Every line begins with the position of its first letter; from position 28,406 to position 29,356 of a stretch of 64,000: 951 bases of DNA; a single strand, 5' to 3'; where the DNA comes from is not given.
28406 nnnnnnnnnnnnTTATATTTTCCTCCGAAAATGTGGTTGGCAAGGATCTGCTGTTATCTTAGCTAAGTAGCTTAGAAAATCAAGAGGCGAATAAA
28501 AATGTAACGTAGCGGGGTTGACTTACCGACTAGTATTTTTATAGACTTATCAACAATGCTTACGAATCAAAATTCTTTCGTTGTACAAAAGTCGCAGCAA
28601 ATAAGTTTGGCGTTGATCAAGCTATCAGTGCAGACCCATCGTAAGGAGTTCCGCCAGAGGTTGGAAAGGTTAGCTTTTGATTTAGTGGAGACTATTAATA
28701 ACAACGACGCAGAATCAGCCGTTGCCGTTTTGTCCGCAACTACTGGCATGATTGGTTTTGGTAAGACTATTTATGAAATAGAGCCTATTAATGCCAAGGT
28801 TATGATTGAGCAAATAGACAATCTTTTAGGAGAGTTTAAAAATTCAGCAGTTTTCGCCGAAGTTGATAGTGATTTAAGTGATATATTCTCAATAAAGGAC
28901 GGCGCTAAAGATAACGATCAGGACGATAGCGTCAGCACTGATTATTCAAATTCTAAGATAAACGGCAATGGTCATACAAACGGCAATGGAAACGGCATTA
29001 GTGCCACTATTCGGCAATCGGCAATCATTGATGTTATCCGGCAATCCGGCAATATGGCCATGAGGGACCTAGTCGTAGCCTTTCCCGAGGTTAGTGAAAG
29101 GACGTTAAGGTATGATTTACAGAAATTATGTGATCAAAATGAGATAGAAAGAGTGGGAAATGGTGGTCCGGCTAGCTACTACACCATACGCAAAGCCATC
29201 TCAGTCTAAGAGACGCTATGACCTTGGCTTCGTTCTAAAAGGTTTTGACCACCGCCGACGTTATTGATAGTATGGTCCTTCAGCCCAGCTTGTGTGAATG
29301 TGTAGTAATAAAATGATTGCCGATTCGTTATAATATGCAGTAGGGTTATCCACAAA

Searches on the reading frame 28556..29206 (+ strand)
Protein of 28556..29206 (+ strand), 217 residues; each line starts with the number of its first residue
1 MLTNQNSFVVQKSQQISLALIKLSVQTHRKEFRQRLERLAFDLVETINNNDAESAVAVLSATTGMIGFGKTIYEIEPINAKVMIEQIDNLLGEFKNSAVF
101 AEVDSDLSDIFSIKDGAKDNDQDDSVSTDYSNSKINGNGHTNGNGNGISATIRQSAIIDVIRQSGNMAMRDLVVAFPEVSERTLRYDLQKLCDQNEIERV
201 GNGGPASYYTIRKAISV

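Call 18: search_protein_families(library=pfam, proteins=[window:28556-29206:+], max_evalue=0.0001)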
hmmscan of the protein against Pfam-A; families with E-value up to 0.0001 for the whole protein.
window:28556-29206:+ (217 aa): 1 family
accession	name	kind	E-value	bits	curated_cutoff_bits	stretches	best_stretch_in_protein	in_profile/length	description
PF08220.18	HTH_DeoR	-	3e-07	30.5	21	1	153-203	1-50/57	DeoR-like helix-turn-helix domain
